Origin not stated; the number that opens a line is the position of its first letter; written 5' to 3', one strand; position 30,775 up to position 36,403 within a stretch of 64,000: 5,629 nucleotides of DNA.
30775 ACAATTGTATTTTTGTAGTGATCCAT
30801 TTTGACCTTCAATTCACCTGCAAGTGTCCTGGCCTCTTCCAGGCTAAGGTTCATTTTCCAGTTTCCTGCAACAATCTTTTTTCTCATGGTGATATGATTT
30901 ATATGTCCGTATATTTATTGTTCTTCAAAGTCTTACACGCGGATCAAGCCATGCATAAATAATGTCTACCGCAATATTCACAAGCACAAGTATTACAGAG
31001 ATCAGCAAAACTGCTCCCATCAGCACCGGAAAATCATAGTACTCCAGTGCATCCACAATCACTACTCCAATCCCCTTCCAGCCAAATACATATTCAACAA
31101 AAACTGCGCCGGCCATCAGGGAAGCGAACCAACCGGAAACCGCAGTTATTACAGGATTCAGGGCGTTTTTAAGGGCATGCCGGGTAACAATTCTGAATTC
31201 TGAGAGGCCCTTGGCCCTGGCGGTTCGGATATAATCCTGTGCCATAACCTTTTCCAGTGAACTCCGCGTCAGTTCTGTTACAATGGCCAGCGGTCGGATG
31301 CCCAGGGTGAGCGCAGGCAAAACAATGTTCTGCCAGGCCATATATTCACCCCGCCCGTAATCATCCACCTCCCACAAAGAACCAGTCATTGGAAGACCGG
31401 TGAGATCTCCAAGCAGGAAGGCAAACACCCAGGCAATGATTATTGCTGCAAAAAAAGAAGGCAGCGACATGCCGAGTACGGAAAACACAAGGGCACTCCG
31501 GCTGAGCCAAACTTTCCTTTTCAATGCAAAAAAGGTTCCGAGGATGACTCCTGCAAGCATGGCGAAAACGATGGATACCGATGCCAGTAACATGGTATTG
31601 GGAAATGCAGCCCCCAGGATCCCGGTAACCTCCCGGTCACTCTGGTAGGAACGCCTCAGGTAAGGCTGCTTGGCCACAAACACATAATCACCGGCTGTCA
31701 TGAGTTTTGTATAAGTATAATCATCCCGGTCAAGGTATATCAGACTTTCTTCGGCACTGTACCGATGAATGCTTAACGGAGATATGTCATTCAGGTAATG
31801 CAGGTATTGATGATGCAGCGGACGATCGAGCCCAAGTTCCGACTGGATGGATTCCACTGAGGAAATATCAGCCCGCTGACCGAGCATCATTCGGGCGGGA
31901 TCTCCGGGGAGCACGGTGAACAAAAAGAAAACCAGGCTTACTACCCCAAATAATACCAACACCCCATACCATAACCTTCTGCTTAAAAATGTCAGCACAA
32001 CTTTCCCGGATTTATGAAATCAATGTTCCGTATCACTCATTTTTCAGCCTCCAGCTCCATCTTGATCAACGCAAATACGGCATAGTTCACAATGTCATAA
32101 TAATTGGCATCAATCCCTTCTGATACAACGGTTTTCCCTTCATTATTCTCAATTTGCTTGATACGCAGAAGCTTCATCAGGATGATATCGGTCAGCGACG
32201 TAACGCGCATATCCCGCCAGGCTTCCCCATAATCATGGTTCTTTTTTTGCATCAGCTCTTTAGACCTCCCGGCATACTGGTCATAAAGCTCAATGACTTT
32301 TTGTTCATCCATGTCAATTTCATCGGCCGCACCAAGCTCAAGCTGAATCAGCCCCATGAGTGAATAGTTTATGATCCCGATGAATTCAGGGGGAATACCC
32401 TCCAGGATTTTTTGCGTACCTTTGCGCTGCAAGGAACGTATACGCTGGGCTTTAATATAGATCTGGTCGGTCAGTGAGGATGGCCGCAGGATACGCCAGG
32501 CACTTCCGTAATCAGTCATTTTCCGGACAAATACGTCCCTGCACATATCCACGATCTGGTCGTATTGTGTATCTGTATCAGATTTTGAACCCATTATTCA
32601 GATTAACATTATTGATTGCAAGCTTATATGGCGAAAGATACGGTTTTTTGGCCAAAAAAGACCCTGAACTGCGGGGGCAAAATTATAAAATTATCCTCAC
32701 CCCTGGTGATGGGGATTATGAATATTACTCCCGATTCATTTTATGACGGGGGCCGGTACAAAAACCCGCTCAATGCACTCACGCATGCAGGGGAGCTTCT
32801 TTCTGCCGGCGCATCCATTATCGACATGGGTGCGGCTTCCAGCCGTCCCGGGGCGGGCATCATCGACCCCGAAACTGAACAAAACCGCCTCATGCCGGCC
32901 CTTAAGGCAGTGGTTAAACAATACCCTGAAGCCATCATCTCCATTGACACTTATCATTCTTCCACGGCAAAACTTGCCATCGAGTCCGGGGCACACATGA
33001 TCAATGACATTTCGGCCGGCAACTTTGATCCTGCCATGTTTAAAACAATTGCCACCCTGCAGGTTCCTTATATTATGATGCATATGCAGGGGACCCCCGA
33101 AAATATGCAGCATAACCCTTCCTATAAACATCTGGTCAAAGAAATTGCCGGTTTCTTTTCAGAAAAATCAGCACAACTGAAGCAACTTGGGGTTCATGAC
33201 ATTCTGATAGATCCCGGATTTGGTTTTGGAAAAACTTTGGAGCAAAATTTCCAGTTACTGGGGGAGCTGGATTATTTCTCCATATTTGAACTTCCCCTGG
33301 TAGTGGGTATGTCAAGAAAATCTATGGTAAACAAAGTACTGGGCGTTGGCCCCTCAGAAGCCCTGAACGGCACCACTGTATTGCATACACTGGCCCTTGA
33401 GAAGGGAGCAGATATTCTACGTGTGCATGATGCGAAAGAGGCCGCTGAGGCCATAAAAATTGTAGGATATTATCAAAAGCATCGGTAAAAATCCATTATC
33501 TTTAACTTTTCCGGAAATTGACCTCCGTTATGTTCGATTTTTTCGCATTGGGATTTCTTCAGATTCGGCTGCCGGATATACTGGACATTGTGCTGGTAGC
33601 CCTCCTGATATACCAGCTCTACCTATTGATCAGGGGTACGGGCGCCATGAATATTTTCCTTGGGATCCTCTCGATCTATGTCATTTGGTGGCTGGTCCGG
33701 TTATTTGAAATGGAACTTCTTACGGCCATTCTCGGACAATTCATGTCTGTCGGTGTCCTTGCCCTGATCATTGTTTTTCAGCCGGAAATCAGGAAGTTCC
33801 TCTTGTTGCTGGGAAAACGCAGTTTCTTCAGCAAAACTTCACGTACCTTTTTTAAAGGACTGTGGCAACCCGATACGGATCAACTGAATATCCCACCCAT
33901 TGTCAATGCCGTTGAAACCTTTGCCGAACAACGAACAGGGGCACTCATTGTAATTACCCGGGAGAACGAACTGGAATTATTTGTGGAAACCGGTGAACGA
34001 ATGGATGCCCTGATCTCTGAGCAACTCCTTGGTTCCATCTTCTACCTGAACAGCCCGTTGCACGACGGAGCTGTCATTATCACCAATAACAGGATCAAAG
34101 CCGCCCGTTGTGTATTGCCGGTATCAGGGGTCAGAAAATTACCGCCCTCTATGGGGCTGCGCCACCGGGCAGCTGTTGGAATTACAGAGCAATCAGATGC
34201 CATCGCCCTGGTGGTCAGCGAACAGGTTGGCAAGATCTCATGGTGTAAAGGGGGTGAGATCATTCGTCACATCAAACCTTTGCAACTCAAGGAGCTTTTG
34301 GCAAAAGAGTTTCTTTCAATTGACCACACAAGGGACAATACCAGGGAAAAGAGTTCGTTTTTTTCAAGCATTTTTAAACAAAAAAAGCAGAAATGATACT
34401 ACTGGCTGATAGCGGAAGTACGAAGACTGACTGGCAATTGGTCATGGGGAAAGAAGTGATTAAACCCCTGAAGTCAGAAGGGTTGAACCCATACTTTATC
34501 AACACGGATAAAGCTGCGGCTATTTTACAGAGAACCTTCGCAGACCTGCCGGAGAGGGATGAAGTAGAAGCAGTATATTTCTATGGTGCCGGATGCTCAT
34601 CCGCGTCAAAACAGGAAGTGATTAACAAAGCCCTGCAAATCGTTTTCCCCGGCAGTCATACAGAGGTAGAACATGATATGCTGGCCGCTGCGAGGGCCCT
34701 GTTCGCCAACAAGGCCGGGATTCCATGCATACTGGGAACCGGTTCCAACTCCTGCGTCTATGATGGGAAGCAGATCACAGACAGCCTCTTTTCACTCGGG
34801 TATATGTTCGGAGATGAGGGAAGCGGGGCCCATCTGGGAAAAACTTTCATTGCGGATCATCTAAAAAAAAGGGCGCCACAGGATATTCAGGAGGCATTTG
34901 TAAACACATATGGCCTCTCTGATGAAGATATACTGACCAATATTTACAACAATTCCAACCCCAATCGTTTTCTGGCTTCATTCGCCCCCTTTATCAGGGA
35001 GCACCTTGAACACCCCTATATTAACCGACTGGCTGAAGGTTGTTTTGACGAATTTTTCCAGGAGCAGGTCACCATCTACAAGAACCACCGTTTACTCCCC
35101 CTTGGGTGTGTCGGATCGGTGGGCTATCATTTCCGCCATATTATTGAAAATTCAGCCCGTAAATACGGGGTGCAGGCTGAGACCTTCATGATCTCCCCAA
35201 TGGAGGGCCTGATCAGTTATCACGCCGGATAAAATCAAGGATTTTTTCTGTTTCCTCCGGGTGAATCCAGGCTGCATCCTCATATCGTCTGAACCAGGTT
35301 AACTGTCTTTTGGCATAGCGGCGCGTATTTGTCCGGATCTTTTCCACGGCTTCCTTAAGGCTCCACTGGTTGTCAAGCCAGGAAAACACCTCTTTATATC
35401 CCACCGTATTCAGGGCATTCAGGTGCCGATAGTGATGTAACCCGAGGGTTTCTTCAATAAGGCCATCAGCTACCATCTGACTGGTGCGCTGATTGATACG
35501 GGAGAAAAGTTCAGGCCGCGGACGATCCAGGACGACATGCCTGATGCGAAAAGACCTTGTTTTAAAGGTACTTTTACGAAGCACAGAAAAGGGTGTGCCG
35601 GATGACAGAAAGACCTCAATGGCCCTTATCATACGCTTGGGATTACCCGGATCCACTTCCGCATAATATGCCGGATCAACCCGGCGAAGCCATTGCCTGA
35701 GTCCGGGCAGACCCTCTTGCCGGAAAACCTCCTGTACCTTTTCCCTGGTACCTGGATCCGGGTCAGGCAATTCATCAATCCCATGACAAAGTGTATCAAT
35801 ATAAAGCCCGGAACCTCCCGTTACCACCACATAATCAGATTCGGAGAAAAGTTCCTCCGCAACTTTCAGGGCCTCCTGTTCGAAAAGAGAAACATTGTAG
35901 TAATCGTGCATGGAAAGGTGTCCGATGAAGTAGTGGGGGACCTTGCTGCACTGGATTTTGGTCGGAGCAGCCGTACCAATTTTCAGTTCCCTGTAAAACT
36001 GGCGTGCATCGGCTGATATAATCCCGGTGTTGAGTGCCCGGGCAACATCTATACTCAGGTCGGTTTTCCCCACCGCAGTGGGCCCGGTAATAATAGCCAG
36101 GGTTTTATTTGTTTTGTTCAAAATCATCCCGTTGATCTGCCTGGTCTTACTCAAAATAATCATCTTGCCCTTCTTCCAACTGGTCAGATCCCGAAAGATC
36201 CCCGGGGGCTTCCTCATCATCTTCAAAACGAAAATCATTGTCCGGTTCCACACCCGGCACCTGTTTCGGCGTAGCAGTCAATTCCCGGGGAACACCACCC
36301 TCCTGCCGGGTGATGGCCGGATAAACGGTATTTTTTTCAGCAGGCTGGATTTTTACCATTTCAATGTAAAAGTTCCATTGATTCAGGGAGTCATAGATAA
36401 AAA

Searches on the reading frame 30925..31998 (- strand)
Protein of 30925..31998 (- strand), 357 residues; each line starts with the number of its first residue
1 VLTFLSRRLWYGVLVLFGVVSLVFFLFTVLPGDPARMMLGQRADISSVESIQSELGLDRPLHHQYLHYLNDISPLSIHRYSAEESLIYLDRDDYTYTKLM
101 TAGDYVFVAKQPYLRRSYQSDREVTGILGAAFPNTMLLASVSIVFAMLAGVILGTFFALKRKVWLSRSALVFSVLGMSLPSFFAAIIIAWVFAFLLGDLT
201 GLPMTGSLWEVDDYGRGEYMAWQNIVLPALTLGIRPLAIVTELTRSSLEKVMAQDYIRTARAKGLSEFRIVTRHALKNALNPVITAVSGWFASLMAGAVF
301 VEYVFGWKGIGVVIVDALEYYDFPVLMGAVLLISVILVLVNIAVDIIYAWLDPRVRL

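Call 48: search_protein_families(library=pfam, proteins=[window:30925-31998:-], max_evalue=0.000001)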
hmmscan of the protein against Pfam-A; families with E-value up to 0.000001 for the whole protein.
window:30925-31998:- (357 aa): 2 families
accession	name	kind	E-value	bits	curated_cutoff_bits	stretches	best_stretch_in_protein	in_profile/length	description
PF00528.27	BPD_transp_1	-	4.2e-38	131.4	26.4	1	150-356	1-183/184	Binding-protein-dependent transport system inner membrane component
PF19300.4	BPD_transp_1_N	-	2.1e-17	63.8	23.8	1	1-72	1-72/114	Binding-prot-dependent transport system membrane comp, N-term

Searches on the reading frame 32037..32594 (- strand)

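Call 48: search_protein_families(library=pfam, proteins=[window:32037-32594:-], max_evalue=0.000001)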
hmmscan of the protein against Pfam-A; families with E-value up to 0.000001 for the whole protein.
window:32037-32594:- (185 aa): 1 family
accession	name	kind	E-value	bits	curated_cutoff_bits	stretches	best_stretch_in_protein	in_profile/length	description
PF07659.16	DUF1599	-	6.5e-61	203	25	2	118-179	1-61/61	Nucleotide modification associated domain 1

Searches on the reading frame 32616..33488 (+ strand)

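Call 48: search_protein_families(library=pfam, proteins=[window:32616-33488:+], max_evalue=0.000001)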
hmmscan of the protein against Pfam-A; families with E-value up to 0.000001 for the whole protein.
window:32616-33488:+ (290 aa): 1 family
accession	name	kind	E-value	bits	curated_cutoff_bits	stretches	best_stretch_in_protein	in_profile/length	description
PF00809.28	Pterin_bind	-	4.3e-77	259.5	25.5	1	32-271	1-244/244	Pterin binding enzyme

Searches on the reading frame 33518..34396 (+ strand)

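Call 48: search_protein_families(library=pfam, proteins=[window:33518-34396:+], max_evalue=0.000001)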
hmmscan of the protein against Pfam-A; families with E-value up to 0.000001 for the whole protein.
window:33518-34396:+ (292 aa): 2 families
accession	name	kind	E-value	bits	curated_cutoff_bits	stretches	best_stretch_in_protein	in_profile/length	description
PF02457.21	DAC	-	1.4e-40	138.1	27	1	130-247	2-118/119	DisA bacterial checkpoint controller nucleotide-binding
PF19293.4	CdaA_N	-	1.6e-21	76.7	23.8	1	13-91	2-81/81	CdaA N-terminal transmembrane domain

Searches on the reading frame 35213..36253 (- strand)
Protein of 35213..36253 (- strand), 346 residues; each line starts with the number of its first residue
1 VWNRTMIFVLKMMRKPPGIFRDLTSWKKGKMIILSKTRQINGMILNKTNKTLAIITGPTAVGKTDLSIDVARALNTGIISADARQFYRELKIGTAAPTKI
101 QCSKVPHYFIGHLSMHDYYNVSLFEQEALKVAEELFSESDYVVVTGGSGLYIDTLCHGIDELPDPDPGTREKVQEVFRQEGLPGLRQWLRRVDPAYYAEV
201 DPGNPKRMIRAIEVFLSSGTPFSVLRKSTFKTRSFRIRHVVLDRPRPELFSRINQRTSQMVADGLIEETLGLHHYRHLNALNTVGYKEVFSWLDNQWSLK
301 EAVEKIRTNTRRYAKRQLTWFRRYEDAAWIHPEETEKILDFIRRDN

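Call 48: search_protein_families(library=pfam, proteins=[window:35213-36253:-], max_evalue=0.000001)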
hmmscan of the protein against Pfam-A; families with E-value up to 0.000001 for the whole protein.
window:35213-36253:- (346 aa): 2 families
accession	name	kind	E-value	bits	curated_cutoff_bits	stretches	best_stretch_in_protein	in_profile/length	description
PF01715.23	IPPT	-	1.1e-73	248.3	23.6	1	85-323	1-242/243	IPP transferase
PF01745.22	IPT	-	3.2e-08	33.7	20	1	52-148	3-99/233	Isopentenyl transferase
